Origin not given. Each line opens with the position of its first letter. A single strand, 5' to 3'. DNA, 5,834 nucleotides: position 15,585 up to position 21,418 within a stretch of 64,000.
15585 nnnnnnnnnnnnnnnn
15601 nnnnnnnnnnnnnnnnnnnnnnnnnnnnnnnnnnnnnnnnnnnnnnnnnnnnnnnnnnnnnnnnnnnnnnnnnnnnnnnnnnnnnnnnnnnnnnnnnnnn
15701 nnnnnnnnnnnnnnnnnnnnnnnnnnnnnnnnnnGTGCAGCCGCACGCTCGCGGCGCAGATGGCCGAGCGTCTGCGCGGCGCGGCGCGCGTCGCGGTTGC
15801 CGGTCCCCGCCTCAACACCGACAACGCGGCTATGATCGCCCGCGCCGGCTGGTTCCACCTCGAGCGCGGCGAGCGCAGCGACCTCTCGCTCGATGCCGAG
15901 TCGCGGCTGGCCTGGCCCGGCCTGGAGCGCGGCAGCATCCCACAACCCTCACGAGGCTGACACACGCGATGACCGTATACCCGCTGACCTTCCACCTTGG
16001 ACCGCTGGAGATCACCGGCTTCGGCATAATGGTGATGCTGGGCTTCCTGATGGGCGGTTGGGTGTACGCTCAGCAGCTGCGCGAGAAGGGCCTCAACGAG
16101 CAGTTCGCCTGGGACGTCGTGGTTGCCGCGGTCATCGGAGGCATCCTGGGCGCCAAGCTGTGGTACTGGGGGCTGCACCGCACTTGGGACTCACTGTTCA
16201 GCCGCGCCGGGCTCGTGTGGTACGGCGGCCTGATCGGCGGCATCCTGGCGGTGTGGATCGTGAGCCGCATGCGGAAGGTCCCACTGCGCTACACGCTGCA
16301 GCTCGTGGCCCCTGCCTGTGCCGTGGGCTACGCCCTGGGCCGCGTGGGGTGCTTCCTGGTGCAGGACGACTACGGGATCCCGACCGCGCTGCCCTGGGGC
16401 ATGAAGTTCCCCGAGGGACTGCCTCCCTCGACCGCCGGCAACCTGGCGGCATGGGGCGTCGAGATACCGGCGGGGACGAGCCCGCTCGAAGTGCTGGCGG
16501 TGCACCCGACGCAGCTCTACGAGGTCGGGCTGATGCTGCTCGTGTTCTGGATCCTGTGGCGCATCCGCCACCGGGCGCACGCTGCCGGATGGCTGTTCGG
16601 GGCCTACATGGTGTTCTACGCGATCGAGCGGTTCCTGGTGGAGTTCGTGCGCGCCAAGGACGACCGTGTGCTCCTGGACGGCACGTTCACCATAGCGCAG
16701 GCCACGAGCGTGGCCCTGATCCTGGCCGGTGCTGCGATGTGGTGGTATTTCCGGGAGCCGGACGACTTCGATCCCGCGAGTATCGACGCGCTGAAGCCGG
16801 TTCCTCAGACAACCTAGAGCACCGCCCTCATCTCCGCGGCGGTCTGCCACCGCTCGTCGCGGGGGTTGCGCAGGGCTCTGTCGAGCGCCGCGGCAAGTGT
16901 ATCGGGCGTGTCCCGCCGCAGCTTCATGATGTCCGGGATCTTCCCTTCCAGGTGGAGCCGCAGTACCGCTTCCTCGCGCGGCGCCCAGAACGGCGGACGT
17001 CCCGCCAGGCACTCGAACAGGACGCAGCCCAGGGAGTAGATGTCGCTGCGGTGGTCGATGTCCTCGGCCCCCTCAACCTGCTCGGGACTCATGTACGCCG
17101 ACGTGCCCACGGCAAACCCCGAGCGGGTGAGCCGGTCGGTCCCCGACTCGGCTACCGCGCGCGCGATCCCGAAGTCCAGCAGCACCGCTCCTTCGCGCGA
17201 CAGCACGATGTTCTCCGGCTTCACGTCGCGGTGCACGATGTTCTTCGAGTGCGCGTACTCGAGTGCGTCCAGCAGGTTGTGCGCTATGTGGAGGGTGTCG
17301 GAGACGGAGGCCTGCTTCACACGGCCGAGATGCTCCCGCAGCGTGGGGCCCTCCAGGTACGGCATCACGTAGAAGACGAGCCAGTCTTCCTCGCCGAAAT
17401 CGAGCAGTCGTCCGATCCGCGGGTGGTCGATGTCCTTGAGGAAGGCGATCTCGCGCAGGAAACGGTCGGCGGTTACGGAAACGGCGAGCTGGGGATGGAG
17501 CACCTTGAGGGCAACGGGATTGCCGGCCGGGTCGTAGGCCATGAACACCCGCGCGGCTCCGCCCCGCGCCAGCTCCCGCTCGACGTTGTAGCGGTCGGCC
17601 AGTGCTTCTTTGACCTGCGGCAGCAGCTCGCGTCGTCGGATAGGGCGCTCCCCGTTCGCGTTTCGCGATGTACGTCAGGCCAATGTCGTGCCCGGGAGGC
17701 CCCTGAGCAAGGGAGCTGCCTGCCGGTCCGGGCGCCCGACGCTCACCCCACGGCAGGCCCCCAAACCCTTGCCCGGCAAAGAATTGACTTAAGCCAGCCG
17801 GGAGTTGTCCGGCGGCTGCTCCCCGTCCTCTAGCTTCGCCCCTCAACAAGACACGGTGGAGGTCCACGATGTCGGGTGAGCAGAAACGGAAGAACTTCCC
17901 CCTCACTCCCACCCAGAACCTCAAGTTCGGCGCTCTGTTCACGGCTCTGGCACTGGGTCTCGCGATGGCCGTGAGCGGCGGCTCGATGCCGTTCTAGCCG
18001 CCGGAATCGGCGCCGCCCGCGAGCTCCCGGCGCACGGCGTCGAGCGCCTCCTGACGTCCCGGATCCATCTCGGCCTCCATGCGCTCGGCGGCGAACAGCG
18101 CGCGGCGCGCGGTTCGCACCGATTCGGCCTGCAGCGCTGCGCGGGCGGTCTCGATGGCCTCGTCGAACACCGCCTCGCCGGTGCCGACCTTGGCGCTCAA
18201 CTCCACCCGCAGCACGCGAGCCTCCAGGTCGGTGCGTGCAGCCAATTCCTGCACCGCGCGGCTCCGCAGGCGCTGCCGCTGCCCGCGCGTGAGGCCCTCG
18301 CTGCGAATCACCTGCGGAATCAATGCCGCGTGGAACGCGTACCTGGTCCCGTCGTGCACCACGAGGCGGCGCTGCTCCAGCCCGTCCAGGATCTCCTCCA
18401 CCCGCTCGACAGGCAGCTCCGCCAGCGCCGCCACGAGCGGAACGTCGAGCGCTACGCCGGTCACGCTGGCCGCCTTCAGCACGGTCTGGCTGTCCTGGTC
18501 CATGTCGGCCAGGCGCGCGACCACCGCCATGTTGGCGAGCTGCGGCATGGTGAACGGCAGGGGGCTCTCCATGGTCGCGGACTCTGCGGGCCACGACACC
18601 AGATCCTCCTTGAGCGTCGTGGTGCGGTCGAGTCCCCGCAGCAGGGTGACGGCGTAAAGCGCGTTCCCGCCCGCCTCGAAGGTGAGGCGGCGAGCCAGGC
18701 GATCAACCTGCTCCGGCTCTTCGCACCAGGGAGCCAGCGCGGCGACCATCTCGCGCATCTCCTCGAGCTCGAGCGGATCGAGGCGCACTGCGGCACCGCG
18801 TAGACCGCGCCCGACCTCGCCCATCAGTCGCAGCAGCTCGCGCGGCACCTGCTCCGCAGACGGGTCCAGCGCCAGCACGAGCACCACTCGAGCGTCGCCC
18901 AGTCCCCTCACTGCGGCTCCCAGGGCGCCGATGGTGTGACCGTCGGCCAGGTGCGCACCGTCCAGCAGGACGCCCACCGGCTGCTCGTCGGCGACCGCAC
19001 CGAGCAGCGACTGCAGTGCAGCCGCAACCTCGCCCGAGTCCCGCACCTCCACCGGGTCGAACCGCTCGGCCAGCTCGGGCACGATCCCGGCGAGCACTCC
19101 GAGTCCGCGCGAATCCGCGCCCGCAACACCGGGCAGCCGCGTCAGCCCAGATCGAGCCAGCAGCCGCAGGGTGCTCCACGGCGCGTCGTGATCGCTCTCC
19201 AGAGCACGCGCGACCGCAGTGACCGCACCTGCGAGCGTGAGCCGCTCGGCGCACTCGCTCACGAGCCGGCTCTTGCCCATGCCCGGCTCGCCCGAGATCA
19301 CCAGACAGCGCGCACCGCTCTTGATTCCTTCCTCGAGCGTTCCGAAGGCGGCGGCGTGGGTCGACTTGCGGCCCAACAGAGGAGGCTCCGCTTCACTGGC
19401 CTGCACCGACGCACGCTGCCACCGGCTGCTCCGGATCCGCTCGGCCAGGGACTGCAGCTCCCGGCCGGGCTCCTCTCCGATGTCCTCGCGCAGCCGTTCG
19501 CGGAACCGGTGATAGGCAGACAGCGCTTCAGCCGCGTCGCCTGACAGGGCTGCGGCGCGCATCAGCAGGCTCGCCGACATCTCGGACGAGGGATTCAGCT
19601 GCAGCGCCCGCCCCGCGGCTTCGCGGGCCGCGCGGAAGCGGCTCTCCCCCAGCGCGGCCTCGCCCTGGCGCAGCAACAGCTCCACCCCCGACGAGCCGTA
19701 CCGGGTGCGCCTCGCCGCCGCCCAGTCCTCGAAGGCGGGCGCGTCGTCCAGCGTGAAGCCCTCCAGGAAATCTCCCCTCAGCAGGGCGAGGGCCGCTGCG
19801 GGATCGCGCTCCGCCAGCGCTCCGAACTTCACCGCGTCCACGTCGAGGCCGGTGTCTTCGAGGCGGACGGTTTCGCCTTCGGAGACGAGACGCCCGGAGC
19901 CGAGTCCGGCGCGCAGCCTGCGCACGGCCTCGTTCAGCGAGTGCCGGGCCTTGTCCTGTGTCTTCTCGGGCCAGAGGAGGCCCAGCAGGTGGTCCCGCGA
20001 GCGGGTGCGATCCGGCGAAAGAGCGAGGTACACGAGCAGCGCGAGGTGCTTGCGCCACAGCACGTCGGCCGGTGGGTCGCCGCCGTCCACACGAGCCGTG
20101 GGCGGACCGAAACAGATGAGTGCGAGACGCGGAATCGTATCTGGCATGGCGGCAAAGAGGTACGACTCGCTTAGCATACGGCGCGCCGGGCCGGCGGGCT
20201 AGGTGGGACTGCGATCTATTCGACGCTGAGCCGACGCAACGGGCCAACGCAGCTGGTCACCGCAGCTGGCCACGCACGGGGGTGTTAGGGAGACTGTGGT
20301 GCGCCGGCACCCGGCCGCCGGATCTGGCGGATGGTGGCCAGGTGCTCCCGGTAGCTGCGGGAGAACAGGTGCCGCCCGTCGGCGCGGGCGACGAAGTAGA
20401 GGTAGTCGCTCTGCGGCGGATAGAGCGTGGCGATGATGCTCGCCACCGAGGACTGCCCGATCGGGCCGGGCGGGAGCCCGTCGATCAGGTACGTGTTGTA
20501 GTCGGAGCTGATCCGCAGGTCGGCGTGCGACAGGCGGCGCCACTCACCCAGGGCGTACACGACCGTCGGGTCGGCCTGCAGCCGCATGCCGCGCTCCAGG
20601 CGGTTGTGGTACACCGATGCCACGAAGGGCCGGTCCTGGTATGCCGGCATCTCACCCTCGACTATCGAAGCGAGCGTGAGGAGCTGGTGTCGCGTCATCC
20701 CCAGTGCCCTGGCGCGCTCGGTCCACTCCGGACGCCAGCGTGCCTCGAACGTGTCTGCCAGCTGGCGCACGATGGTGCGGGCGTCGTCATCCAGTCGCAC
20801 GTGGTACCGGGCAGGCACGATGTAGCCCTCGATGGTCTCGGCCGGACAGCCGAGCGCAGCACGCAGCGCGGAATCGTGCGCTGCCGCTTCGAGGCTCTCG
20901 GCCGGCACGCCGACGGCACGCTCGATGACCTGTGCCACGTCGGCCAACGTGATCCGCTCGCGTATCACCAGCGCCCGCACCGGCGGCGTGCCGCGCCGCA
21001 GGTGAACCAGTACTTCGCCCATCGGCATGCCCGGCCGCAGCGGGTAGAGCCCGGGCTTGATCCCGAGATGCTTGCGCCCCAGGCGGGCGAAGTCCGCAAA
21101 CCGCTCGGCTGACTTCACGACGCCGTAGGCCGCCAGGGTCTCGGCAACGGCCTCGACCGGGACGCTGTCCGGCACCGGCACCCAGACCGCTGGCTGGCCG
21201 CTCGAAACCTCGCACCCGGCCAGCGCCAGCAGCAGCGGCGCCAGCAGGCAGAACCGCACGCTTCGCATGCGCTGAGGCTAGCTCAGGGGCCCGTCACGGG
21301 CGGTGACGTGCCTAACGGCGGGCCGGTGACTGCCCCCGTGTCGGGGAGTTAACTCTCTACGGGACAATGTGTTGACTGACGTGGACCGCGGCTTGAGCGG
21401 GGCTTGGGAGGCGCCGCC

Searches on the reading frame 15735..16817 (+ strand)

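Call 34: search_protein_families(library=pfam, proteins=[window:15735-16817:+], max_evalue=0.00001)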
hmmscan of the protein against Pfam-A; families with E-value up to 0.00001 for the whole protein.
window:15735-16817:+ (360 aa): 1 family
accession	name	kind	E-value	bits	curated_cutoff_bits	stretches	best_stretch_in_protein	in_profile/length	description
PF01790.23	LGT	-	5.5e-54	183.5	24.9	1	83-338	1-240/240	Prolipoprotein diacylglyceryl transferase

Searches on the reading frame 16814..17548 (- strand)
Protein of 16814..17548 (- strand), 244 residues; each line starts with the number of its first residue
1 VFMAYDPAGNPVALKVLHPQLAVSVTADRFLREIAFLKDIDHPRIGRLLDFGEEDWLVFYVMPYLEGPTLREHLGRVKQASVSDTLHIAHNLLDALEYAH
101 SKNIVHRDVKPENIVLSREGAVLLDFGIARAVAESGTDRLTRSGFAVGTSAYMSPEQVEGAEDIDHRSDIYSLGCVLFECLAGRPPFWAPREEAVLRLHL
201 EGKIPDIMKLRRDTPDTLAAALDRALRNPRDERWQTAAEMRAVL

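Call 34: search_protein_families(library=pfam, proteins=[window:16814-17548:-], max_evalue=0.00001)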
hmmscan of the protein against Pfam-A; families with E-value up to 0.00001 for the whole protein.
window:16814-17548:- (244 aa): 3 families
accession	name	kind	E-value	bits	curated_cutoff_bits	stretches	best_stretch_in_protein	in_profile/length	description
PF00069.31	Pkinase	-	2.7e-42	145.4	31.7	1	8-212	23-224/263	Protein kinase domain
PF07714.23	PK_Tyr_Ser-Thr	-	2.3e-27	96.4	23.1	1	10-233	29-248/258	Protein tyrosine and serine/threonine kinase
PF01636.29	APH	-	2e-06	28.2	23.2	0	100-129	166-197/239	Phosphotransferase enzyme family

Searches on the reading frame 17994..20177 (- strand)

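Call 34: search_protein_families(library=pfam, proteins=[window:17994-20177:-], max_evalue=0.00001)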
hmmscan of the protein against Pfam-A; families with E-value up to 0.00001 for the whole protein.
window:17994-20177:- (727 aa): 3 families
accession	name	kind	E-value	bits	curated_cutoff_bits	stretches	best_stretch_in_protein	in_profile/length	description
PF03704.23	BTAD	-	1.6e-16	61.4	22.1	1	124-249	27-146/146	Bacterial transcriptional activator domain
PF13191.12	AAA_16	-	1e-12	49.3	32.6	1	267-433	2-166/167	AAA ATPase domain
PF00486.34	Trans_reg_C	-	3e-06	27.6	26.2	1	42-94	8-59/77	Transcriptional regulatory protein, C terminal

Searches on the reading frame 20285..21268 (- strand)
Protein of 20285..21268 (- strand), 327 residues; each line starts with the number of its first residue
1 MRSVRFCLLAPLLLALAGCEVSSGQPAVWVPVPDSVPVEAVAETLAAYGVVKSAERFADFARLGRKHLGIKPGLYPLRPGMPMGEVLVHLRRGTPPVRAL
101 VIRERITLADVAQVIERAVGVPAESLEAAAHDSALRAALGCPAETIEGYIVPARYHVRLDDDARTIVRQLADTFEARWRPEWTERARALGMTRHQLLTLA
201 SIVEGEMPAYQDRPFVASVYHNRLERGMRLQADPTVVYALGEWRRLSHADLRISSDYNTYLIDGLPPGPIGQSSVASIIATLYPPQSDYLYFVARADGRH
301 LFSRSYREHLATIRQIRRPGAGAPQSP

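Call 34: search_protein_families(library=pfam, proteins=[window:20285-21268:-], max_evalue=0.00001)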
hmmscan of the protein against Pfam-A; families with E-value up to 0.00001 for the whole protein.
window:20285-21268:- (327 aa): 1 family
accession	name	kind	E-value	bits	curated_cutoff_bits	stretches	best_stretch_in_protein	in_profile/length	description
PF02618.21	YceG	-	3.6e-74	250.1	32.4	1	32-314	3-274/275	YceG-like family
